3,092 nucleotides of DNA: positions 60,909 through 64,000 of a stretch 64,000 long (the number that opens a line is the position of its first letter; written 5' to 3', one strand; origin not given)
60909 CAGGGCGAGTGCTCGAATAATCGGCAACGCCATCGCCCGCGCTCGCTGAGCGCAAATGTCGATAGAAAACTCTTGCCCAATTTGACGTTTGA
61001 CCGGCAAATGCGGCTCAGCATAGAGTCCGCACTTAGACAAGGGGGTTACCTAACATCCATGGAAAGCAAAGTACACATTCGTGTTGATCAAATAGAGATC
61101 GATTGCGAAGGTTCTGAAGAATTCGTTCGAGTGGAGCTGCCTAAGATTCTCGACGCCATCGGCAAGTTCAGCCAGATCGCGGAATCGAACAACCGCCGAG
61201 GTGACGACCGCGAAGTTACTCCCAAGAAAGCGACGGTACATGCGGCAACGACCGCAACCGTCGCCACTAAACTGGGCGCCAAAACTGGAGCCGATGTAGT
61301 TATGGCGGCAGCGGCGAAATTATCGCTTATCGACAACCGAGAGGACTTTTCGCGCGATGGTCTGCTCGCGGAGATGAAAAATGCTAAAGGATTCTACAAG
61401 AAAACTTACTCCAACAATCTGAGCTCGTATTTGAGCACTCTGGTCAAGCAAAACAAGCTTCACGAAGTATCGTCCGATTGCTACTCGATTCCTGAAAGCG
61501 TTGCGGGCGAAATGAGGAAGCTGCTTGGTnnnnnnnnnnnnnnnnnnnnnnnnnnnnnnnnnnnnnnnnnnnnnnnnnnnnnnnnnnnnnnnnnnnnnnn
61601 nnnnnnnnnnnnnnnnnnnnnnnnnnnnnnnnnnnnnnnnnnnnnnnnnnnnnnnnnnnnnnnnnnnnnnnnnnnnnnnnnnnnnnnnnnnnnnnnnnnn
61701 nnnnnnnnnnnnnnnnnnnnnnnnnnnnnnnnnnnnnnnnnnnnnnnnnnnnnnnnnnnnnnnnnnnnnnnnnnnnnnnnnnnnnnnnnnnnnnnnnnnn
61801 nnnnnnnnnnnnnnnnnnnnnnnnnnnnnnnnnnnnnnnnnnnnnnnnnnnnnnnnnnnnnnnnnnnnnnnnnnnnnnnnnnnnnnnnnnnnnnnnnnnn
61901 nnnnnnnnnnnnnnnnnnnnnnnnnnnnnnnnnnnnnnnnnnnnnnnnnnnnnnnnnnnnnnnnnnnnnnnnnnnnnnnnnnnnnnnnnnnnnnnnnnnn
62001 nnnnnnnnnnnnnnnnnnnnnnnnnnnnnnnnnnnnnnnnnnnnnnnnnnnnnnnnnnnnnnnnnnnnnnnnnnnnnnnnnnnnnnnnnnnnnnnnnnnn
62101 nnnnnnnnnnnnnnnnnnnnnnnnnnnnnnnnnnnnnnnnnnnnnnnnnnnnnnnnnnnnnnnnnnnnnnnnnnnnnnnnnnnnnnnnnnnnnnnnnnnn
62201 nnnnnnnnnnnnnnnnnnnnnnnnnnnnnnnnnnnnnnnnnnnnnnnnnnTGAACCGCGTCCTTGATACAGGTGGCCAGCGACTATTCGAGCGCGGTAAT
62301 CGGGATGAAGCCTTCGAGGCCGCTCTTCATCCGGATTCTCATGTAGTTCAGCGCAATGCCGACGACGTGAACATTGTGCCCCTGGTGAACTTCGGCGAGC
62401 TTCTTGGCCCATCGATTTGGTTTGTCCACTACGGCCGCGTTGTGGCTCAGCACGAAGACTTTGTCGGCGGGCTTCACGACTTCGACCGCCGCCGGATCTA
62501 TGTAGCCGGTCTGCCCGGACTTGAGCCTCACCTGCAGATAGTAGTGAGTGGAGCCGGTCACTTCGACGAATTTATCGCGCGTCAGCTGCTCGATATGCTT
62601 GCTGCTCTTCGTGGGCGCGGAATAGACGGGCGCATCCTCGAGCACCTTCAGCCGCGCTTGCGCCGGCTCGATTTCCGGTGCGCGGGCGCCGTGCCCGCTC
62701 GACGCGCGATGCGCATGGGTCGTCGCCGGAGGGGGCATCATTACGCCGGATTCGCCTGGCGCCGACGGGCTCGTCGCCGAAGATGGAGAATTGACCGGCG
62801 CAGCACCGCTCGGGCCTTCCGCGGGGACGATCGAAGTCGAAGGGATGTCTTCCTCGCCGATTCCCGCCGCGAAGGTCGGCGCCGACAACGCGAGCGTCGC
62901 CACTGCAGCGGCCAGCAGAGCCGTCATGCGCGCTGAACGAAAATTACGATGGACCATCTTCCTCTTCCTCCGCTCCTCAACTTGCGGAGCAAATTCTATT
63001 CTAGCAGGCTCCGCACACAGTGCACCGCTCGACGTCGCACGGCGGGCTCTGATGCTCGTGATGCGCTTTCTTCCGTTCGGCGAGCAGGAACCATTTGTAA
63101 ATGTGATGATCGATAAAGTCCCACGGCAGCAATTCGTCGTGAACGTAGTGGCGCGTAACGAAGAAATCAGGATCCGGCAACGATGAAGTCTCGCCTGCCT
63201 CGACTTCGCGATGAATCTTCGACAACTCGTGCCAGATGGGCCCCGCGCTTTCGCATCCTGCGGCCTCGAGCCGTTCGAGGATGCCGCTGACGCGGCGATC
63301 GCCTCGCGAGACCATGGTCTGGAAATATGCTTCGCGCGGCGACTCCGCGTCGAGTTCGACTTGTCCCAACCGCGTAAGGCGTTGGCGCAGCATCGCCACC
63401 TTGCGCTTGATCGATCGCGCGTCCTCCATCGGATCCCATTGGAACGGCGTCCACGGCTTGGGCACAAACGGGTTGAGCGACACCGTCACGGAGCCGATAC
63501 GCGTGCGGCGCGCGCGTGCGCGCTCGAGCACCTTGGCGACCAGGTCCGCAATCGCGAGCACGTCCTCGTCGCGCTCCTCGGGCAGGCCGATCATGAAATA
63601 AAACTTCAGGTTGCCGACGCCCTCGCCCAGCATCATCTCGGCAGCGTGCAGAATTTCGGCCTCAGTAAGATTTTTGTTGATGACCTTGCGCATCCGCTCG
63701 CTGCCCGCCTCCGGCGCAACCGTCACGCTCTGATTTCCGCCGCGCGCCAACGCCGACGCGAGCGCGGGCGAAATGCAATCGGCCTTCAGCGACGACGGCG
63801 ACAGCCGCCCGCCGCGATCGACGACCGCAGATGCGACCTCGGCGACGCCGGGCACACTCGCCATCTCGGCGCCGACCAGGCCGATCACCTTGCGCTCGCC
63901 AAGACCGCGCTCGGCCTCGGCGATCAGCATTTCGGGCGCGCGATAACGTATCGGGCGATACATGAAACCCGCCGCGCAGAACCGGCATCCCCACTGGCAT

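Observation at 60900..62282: Low-GC two-gene cassette: wHTH-like protein coupled to a wHTH + HEPN (Rx4H) protein, a candidate uncharacterised toxin/defence module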

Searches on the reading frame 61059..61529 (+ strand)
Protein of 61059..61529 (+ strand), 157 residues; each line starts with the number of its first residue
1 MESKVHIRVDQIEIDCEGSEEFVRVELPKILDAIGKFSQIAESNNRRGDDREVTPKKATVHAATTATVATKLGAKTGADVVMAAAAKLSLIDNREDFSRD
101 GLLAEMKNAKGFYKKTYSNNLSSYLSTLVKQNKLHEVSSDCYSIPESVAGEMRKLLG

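Call 4: search_protein_families(library=pfam, proteins=[window:61059-61529:+], max_evalue=10)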
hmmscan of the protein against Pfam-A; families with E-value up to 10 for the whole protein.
window:61059-61529:+ (157 aa): 1 family
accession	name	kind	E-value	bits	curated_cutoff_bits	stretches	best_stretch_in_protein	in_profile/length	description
PF09495.15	DUF2462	-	0.0036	18.4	23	1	42-93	21-74/77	Protein of unknown function (DUF2462)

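Call 5: search_protein_families(library=padloc, proteins=[window:61059-61529:+], max_evalue=10)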
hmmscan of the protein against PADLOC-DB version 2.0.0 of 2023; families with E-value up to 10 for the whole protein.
window:61059-61529:+ (157 aa): 2 families
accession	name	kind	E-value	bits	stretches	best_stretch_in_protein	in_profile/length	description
PDLC02235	AbiEi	-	0.0016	16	1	90-146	11-64/240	AbiEi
PDLC02243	AbiEi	-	0.011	13.6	1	85-146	4-62/234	AbiEi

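Call 6: search_protein_families(library=ncbifam, proteins=[window:61059-61529:+], max_evalue=10)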
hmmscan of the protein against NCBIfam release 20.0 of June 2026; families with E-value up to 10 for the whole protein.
window:61059-61529:+ (157 aa): 0 families

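Call 7: search_protein_families(library=phrogs, proteins=[window:61059-61529:+], max_evalue=10)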
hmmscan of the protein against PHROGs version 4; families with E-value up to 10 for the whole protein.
window:61059-61529:+ (157 aa): 0 families

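Call 9: find_homologous_proteins(query=window:61059-61529:+)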
Query window:61059-61529:+ (157 aa): 6 proteins with E <= 0.001 among 63 candidates.
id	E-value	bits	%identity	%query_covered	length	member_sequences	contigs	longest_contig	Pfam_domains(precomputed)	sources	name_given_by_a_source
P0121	1.7e-94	331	100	100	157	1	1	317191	-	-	-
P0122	1.0e-60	222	68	100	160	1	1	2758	-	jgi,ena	-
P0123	1.6e-38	150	49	100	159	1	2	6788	-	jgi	jgi:hypothetical protein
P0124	1.1e-27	115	40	99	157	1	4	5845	-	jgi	jgi:hypothetical protein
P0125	4.6e-26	109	43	92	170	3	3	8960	-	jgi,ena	jgi:hypothetical protein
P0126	4.2e-24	103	39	99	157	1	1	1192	-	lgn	-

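Call 43: find_homologous_proteins(query=A5)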
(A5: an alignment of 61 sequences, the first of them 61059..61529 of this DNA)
Query A5 (61 sequences) (157 aa, profile of the alignment): 204 proteins with E <= 0.001 among 8000 candidates; the best 120 are listed.
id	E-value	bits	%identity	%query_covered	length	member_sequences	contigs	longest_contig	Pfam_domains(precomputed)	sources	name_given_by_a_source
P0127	5.7e-55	204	33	90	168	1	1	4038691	-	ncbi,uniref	ncbi:hypothetical protein [Sulfitobacter sp. JB4-11]|uniref:hypothetical protein n=1 Tax=Sulfitobact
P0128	2.3e-54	202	29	91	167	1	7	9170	-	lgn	-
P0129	3.9e-54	201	31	92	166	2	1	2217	-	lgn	-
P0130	3.9e-54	201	29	90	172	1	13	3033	-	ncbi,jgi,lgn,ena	-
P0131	6.1e-54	200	40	90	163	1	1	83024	-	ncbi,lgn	-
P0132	8.9e-54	200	29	92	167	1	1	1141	-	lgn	-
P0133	9.4e-54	200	32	90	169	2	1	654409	-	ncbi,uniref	ncbi:hypothetical protein [Roseinatronobacter sp.]|uniref:hypothetical protein n=1 Tax=Roseinatronob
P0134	1.0e-53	200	44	99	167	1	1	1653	-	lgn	-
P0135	1.2e-53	199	26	92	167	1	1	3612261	-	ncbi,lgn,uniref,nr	ncbi:hypothetical protein K1T73_10550 [Roseovarius sp. SCSIO 43702]|uniref:hypothetical protein n=1 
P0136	1.2e-53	199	32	90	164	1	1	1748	-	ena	-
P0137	1.2e-53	199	31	90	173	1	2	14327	-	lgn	-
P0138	1.4e-53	199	30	90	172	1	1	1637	-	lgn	-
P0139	1.6e-53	199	29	90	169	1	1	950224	-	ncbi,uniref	ncbi:hypothetical protein AADZ90_009295 [Aestuariibius sp. 2305UL40-4]|uniref:hypothetical protein n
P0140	2.1e-53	199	26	92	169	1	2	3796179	-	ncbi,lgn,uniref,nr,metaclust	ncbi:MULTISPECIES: hypothetical protein [Roseobacteraceae]|uniref:Uncharacterized protein n=1 Tax=Le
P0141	2.8e-53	198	27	90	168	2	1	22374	-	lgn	-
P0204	1.6e-50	189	29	99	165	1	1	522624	-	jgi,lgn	-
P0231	1.0e-48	183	32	90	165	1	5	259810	-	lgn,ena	-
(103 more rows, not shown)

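Call 46: search_solved_structures(query=A5, max_evalue=10, show_alignments=2)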
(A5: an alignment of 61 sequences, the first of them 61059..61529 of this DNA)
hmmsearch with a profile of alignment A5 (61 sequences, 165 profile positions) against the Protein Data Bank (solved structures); distinct sequences matched with E-value up to 10: 1.
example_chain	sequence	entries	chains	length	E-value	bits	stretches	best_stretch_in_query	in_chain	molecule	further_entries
1hlb_A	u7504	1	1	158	0.62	13.1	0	128-157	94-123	HEMOGLOBIN (DEOXY)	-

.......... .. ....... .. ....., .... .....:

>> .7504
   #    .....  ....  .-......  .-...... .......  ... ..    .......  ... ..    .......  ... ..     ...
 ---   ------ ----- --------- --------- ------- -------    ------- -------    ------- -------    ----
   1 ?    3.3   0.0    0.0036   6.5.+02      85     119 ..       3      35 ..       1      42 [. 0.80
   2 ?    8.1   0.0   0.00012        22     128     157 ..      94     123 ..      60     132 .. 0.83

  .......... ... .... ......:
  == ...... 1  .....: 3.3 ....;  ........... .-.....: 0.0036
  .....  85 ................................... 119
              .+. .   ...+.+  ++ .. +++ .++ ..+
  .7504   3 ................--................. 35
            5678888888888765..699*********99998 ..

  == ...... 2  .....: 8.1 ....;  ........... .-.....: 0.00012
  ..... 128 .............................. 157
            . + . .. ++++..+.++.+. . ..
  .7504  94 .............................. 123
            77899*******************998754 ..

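Call 51: predict_structure(alignment_id=A6)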
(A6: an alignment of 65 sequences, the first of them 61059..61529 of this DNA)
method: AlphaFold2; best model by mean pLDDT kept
length: 157 residues; sequences in the alignment: 65
mean_pLDDT: 82.8   pTM: 0.59
mean pLDDT of the five models: 82.8, 82.7, 82.3, 81.4, 78.6
residues with pLDDT >= 90: 90; 70-90: 37; 50-70: 15; < 50: 15
segments of 3 or more residues with pLDDT < 50: 45-59
pLDDT, mean of each block of 10 residues (from residue 1): 71 76 79 74 45 42 87 94 96 95 95 95 97 96 95 89
secondary structure, 60 per line:
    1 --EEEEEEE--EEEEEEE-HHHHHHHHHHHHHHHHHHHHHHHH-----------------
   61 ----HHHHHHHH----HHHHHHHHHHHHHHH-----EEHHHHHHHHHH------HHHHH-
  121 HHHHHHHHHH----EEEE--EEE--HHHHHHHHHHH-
elements in order: E3-9 E12-18 H20-43 H65-72 H77-91 H99-108 H115-119 H121-130 E135-138 E141-143 H146-156

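Call 54: fold_search(model_id=the predicted structure, library=pdb)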
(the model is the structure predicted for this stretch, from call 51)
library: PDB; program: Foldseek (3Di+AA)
matches with E <= 10: 744; with E <= 0.001: 0
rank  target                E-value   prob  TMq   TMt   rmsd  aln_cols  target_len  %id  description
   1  1iuy_MODEL_1_A        3.8e-02  0.98  0.33  0.51  12.3       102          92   12  Solution structure of the cullin-3 homologue (released 2003-10-07)
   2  9gjp_A                5.6e-02  0.99  0.39  0.50   6.0       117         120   12  OCCM maturation intermediate stalled with an Arginine Finger mutation in Mcm5: Conformer 2 (released 2025-03-05)
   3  9efm_J                5.6e-02  0.85  0.33  0.16  19.4       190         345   12  Cryo-EM structure of COP9 signalosome precatalytic state with neddylated cullin-1 (released 2025-12-03)
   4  8or0_A                5.6e-02  0.80  0.33  0.09  16.7       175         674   12  CAND1-CUL1-RBX1-SKP1-SKP2-CKS1-CDK2 (released 2023-06-28)
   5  2co5_B                6.7e-02  0.99  0.36  0.56   3.2        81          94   15  F93 FROM STIV, a winged-helix DNA-binding protein (released 2006-05-31)
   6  5v89_C                7.6e-02  0.99  0.29  0.59   3.1        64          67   19  Structure of DCN4 PONY domain bound to CUL1 WHB (released 2017-05-24)
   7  9h9y                  8.5e-02  0.94  0.32  0.46   4.6        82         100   16  Crystal structure of metal-free LmrR_V15Bpy variant BVS in a closed state (released 2025-03-05)
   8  2do7_MODEL_1_A        8.5e-02  0.87  0.31  0.45   9.1       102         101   17  Solution structure of the winged helix-turn-helix motif of human CUL-4B (released 2007-04-17)
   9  3tdz_D                9.0e-02  0.99  0.33  0.61   2.8        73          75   16  N-terminal acetylation acts as an avidity enhancer within an interconnected multiprotein complex: Structure of a human (released 2011-10-12)
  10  7mca_A                9.0e-02  0.98  0.39  0.14   5.7       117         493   13  Structure of the S. cerevisiae origin recognition complex bound to the replication initiator Cdc6 and the ARS1 origin  (released 2021-06-02)
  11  7jk6_E                9.5e-02  0.99  0.39  0.18   4.0        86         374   29  Structure of Drosophila ORC in the active conformation (released 2020-09-09)
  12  8or2_A                9.5e-02  0.98  0.32  0.08   3.1        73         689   16  CAND1-CUL1-RBX1-DCNL1 (released 2023-06-28)
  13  4p5o_A                9.5e-02  0.66  0.32  0.17  16.3       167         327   11  Structure of an RBX1-UBC12~NEDD8-CUL1-DCN1 complex: a RING-E3-E2~ubiquitin-like protein-substrate intermediate trapped (released 2014-07-02)
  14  8caf_E                1.0e-01  0.99  0.32  0.57   2.7        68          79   19  N8C_Fab3b in complex with NEDD8-CUL1(WHB) (released 2023-09-13)
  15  8cdj_C                1.1e-01  0.96  0.31  0.08   3.1        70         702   17  CAND1 b-hairpin++-SCF-SKP2 CAND1 rolling SCF engaged (released 2023-04-19)
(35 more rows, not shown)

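Call 85: find_encoding_contigs(protein=P0135, flank=4000, max_places=2)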
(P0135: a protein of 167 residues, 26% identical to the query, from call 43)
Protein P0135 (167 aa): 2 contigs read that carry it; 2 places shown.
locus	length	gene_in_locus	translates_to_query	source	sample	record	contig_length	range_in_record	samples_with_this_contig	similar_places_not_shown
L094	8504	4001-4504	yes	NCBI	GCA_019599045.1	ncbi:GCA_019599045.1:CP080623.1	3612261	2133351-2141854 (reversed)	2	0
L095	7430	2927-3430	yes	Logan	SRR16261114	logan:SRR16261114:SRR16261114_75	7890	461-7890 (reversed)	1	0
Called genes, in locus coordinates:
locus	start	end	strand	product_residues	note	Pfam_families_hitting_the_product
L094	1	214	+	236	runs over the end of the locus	PF00440:TetR_N, PF02909:TetR_C_1, PF13305:TetR_C_33 (weak)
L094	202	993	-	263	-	PF00196:GerE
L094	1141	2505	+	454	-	PF00202:Aminotran_3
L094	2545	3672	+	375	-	PF00850:Hist_deacetyl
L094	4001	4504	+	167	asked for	-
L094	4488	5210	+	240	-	PF27235:AF_1680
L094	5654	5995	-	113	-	-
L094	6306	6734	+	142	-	-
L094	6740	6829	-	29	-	PF09851:SHOCT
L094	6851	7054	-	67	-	-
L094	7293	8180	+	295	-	PF01755:Glyco_transf_25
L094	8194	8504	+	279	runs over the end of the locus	PF00535:Glycos_transf_2, PF13641:Glyco_tranf_2_3, PF10111:Glyco_tranf_2_2, PF13632:Glyco_trans_2_3 (weak)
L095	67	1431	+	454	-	PF00202:Aminotran_3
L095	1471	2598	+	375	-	PF00850:Hist_deacetyl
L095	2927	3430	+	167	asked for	-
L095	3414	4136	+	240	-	PF27235:AF_1680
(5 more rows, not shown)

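Call 86: find_encoding_contigs(protein=P0204, flank=4000, max_places=2)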
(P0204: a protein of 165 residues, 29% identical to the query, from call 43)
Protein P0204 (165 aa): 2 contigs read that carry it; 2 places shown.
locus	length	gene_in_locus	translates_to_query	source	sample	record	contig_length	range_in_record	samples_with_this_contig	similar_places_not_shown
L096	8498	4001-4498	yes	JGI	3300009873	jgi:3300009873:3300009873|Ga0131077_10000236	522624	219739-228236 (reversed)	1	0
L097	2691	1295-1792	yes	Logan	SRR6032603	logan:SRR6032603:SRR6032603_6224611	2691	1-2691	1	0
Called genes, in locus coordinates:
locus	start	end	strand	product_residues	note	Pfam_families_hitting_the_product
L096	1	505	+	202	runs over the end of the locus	-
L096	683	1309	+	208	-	PF13417:GST_N_3, PF13409:GST_N_2, PF13410:GST_C_2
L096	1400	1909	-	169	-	PF08808:RES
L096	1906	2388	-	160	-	PF20432:Xre-like-HTH, PF09722:Xre_MbcA_ParS_C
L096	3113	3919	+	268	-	-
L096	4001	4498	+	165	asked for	-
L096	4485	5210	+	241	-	PF27235:AF_1680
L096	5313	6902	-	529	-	PF02142:MGS, PF01808:AICARFT_IMPCHas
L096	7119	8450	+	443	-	PF03721:UDPG_MGDP_dh_N, PF00984:UDPG_MGDP_dh, PF03720:UDPG_MGDP_dh_C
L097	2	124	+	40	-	?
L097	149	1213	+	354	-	-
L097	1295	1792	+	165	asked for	-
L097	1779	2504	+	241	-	PF27235:AF_1680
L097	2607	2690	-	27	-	?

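Call 87: find_encoding_contigs(protein=P0231, flank=4000, max_places=2)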
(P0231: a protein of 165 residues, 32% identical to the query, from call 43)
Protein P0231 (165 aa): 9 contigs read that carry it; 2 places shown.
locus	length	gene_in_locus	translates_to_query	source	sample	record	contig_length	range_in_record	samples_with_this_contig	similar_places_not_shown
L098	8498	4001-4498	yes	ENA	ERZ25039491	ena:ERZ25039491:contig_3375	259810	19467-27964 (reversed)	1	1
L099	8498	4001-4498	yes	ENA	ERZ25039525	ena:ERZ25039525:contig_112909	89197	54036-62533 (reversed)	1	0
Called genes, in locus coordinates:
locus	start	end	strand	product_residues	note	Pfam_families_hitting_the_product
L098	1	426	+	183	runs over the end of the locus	PF02627:CMD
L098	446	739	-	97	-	PF01381:HTH_3, PF13560:HTH_31 (faint)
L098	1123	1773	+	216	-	PF06912:DUF1275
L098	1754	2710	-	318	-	PF02492:cobW, PF07683:CobW_C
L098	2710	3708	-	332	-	-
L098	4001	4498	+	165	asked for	-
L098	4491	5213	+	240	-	PF27235:AF_1680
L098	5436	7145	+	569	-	PF00920:ILVD_EDD_N, PF24877:ILV_EDD_C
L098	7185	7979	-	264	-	PF03476:MOSC_N, PF03473:MOSC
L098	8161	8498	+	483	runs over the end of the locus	PF07969:Amidohydro_3, PF01979:Amidohydro_1 (faint), PF07969:Amidohydro_3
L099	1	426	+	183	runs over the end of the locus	PF02627:CMD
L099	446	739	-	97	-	PF01381:HTH_3, PF13560:HTH_31 (faint)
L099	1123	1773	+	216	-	PF06912:DUF1275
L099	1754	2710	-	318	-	PF02492:cobW, PF07683:CobW_C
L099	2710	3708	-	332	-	-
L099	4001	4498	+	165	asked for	-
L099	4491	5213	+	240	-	PF27235:AF_1680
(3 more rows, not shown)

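Call 90: search_protein_families(library=pfam, alignment_id=A5, max_evalue=1)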
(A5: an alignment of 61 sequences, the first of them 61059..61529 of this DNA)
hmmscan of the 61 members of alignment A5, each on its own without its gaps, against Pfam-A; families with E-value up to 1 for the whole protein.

A. member 1, window:61059-61529:+ (157 aa): 1 family
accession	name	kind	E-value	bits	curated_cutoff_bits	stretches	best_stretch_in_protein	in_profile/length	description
PF09495.15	DUF2462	-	0.0036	18.4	23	1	42-93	21-74/77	Protein of unknown function (DUF2462)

B. families by the number of members that match (of 61 scanned): 39 families (the first 25 are shown)
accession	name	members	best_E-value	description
PF08672.17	ANAPC2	3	0.0097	Anaphase promoting complex (APC) subunit 2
PF13852.11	DUF4197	2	0.005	Protein of unknown function (DUF4197)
PF19383.4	DUF5958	2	0.03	Family of unknown function (DUF5958)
PF13338.12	AbiEi_4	2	0.035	Transcriptional regulator, AbiEi antitoxin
PF16145.10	DUF4853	2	0.056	Domain of unknown function (DUF4853)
PF14680.12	FANCI_HD2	2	0.069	FANCI helical domain 2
PF24706.1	DUF7669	2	0.18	Domain of unknown function (DUF7669)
PF09495.15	DUF2462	1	0.0036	Protein of unknown function (DUF2462)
PF22618.1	RskA_N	1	0.0039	Anti-sigma-K factor RskA, N-terminal domain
PF14385.11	DUF4416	1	0.017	Domain of unknown function (DUF4416)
PF21346.3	PcRGLX_3rd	1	0.022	PcRGLX-like protein C-terminal alpha/alpha toroid domain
PF14476.11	Chloroplast_duf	1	0.024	Petal formation-expressed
PF11342.13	DUF3144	1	0.025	Protein of unknown function (DUF3144)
PF19841.4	GldN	1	0.034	Gliding motility associated protein GldN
PF11928.13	DUF3446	1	0.034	Early growth response N-terminal domain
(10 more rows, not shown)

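Call 91: search_protein_families(library=padloc, alignment_id=A5, max_evalue=1)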
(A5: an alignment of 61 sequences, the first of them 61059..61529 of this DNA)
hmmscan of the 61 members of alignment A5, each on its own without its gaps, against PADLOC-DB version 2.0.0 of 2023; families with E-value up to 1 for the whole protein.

A. member 1, window:61059-61529:+ (157 aa): 2 families
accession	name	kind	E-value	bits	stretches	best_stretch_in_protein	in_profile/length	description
PDLC02235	AbiEi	-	0.0016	16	1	90-146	11-64/240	AbiEi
PDLC02243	AbiEi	-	0.011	13.6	1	85-146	4-62/234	AbiEi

B. families by the number of members that match (of 61 scanned): 17 families
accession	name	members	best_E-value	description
PDLC02235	AbiEi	22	0.00028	AbiEi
PDLC02243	AbiEi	22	0.00046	AbiEi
PDLC02255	AbiEi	2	0.0047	AbiEi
PDLC02497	BrxF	2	0.011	BrxF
PDLC05024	PDC-S47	1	0.0013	-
PDLC03589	REase_II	1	0.002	Type II restriction enzyme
PDLC04661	PDC-M46A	1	0.002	-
PDLC02824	DpdD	1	0.0029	DpdD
PDLC02496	BrxF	1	0.0046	BrxF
PDLC02971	SP_VI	1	0.0068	-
PDLC05050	PDC-S60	1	0.0069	-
PDLC03837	DolA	1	0.0079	-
PDLC01083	Csx21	1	0.0082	Unknown function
PDLC02930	NDT_II-A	1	0.0087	-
PDLC03393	REase_II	1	0.012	Type II nicking endonuclease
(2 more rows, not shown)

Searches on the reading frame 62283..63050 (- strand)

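Call 96: search_protein_families(library=pfam, proteins=[window:62283-63050:-], max_evalue=0.001)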
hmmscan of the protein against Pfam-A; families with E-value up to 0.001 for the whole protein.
window:62283-63050:- (255 aa): 1 family
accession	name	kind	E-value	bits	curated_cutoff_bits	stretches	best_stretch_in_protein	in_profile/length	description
PF08239.17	SH3_3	-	5.8e-07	30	27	1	140-187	3-51/54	Bacterial SH3 domain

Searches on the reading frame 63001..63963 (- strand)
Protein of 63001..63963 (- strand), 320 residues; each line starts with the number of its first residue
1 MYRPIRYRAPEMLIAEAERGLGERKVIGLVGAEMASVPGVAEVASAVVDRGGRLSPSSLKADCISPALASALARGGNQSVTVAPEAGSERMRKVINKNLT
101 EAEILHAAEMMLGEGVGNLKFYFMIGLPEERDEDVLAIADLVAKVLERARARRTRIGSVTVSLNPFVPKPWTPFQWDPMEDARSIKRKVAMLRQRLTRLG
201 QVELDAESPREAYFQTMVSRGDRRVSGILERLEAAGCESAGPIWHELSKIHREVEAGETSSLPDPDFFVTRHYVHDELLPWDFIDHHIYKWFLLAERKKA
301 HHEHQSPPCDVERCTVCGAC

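Call 96: search_protein_families(library=pfam, proteins=[window:63001-63963:-], max_evalue=0.001)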
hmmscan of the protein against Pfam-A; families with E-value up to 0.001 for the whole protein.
window:63001-63963:- (320 aa): 1 family
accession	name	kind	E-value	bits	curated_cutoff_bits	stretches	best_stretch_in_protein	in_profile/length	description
PF04055.27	Radical_SAM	-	5.1e-10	40.2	29.5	1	3-142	23-166/166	Radical SAM superfamily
